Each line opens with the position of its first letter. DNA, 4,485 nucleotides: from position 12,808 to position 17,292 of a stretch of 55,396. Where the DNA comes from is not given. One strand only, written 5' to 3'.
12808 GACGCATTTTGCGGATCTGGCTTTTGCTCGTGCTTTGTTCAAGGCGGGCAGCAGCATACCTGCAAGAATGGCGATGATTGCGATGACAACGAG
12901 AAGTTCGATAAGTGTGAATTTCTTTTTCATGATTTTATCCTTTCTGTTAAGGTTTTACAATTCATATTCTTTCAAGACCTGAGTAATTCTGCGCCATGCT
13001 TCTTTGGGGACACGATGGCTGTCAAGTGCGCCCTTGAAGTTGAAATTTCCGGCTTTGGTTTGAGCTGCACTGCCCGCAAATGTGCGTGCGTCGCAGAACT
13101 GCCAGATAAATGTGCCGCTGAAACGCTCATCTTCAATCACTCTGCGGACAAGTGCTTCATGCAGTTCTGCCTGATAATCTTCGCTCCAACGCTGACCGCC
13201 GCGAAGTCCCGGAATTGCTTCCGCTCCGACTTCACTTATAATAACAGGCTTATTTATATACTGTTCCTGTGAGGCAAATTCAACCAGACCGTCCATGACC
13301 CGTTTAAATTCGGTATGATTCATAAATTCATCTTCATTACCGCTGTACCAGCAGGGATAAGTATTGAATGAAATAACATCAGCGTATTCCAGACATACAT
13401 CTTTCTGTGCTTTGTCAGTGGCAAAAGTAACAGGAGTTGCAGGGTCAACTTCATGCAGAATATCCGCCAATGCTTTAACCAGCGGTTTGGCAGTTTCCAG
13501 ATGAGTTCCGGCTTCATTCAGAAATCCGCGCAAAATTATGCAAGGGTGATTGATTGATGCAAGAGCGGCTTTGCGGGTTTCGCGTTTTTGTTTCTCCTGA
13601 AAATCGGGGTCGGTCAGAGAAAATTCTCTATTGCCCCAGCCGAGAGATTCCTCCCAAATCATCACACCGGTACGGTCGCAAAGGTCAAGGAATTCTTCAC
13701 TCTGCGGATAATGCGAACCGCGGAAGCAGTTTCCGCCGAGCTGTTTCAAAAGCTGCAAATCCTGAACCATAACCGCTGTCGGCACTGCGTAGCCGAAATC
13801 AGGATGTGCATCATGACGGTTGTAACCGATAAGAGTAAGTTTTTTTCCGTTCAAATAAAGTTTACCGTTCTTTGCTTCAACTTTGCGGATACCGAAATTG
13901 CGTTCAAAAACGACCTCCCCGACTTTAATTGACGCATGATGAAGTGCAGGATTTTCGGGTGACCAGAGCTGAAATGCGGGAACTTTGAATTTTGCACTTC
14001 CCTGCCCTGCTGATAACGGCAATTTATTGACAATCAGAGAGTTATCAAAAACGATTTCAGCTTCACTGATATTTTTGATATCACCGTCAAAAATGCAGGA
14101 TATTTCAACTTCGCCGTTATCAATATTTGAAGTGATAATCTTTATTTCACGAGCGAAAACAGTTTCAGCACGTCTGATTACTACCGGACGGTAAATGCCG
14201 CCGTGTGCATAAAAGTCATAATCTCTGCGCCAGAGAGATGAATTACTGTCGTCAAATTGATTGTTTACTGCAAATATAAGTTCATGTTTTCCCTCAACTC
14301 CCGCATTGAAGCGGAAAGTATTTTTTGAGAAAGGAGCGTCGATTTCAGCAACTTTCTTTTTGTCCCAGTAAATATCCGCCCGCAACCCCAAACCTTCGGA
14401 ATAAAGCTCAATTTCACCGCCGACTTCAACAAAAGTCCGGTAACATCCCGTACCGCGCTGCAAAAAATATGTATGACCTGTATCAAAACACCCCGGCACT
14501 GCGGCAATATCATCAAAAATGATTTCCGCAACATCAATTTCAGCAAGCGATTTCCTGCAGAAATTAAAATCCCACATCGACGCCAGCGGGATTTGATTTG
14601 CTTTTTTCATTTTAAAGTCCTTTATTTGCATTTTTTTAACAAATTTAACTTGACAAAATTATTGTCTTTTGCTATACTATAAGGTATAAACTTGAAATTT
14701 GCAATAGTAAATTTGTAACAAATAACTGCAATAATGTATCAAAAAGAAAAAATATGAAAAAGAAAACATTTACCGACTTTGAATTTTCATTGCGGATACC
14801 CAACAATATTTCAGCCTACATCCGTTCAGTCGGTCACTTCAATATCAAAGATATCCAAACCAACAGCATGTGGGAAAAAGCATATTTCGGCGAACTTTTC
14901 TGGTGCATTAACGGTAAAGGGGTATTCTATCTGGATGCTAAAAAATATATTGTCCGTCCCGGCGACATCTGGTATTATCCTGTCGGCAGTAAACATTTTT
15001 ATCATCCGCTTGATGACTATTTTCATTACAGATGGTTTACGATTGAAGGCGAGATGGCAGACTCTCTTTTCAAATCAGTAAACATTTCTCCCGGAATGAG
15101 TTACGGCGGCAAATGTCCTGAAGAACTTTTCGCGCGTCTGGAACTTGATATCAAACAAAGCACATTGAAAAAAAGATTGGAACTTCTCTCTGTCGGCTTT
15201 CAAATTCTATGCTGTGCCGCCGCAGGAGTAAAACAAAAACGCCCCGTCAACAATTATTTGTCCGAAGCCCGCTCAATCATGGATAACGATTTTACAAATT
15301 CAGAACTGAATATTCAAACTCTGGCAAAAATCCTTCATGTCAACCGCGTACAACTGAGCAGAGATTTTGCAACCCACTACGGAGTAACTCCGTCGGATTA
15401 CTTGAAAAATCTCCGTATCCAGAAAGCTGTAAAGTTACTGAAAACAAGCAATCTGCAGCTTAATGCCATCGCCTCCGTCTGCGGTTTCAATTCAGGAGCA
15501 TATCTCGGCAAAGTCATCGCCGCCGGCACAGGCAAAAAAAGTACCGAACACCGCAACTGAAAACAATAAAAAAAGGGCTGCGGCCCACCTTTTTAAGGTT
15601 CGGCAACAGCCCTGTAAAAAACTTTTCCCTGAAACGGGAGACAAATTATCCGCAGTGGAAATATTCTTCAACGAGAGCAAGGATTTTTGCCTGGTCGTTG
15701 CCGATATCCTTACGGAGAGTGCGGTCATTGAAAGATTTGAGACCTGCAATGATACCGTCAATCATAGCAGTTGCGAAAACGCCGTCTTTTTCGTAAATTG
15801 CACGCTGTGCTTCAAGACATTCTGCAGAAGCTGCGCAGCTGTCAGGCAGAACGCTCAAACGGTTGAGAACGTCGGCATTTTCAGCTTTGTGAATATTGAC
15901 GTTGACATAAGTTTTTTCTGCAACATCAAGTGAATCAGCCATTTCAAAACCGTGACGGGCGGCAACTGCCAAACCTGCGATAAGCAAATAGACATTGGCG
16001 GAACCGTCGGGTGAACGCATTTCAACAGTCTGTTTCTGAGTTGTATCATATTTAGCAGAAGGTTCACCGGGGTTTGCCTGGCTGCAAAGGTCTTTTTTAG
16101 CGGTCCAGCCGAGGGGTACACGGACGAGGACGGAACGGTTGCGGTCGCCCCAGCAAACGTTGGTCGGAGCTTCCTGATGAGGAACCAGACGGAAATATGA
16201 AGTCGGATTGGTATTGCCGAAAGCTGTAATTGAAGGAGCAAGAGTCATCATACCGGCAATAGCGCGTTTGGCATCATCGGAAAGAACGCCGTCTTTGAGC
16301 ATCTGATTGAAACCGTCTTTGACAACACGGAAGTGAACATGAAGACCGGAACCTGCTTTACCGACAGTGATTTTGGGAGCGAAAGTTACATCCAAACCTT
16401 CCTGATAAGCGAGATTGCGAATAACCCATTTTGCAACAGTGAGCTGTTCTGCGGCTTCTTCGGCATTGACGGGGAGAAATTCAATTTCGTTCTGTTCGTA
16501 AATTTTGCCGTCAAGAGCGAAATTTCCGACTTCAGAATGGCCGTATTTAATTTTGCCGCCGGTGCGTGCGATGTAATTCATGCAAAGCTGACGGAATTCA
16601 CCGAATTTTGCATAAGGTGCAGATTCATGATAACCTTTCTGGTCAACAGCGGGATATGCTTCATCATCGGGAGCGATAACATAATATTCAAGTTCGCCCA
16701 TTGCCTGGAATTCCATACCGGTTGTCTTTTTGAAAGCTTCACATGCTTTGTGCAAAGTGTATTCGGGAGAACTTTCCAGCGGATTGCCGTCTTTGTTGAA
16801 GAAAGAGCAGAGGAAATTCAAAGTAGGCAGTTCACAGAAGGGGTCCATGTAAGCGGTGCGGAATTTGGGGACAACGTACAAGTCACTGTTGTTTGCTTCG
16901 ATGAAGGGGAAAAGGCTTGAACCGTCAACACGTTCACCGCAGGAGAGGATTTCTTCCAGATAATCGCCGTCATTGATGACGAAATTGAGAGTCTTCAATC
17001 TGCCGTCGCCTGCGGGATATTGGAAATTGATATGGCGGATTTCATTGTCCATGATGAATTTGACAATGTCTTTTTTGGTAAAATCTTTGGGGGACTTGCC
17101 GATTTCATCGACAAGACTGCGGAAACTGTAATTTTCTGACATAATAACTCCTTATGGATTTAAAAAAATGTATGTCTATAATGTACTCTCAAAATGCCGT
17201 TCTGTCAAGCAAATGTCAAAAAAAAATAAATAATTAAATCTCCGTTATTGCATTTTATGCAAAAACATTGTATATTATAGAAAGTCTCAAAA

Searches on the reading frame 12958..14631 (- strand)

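Call 47: search_protein_families(library=pfam, proteins=[window:12958-14631:-], max_evalue=0.001)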
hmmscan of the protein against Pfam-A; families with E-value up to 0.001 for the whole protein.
window:12958-14631:- (558 aa): 2 families
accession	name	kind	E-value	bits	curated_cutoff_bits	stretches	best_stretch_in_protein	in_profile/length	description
PF02836.23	Glyco_hydro_2_C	-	5.1e-37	128.1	21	1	251-546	1-290/302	Glycosyl hydrolases family 2, TIM barrel domain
PF00703.27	Glyco_hydro_2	-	7.8e-05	23.8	23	1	186-249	43-109/109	Glycosyl hydrolases family 2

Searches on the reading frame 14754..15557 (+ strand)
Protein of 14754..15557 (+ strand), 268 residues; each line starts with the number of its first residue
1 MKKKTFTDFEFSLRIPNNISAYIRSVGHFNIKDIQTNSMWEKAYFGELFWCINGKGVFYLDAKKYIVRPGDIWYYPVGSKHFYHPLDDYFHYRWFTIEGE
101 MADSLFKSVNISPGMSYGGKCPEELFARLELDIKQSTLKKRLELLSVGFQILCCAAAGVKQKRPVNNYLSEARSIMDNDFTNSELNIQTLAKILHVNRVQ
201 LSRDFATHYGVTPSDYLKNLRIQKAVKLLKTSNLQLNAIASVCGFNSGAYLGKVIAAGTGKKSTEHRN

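Call 47: search_protein_families(library=pfam, proteins=[window:14754-15557:+], max_evalue=0.001)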
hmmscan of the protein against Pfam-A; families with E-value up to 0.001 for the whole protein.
window:14754-15557:+ (268 aa): 4 families
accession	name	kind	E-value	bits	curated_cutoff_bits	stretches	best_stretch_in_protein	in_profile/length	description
PF12833.13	HTH_18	-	2.4e-14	53.8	33.6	1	190-264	1-75/80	Helix-turn-helix domain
PF02311.25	AraC_binding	-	4.7e-10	39.8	21.1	1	49-116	27-95/135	AraC-like ligand binding domain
PF00165.29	HTH_AraC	-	3.5e-07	30.6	26.6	0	183-218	7-42/42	Bacterial regulatory helix-turn-helix proteins, AraC family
PF07883.17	Cupin_2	-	1.5e-05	25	27.2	1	47-84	20-57/70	Cupin domain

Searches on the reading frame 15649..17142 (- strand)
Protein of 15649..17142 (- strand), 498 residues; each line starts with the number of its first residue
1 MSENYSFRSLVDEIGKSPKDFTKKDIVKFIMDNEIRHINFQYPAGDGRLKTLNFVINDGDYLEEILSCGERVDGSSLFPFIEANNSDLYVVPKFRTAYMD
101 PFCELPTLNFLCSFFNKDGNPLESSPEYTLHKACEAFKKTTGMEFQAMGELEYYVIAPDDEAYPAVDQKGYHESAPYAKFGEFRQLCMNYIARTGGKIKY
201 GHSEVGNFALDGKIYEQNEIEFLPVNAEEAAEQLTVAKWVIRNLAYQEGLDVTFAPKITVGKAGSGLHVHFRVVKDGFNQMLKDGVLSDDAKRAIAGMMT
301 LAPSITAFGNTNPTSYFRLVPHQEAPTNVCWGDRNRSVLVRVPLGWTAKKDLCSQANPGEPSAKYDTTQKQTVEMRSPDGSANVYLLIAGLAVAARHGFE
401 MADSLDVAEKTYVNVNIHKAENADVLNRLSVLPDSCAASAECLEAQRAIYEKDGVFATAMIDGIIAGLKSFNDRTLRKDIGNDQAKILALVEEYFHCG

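Call 47: search_protein_families(library=pfam, proteins=[window:15649-17142:-], max_evalue=0.001)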
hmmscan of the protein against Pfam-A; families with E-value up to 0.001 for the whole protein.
window:15649-17142:- (498 aa): 2 families
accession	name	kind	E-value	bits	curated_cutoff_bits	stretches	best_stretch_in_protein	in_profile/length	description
PF00120.29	Gln-synt_C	-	2.3e-52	178.6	24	1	125-466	3-323/344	Glutamine synthetase, catalytic domain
PF03951.24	Gln-synt_N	-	9e-13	48.1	33.4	1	35-116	2-81/82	Glutamine synthetase, beta-Grasp domain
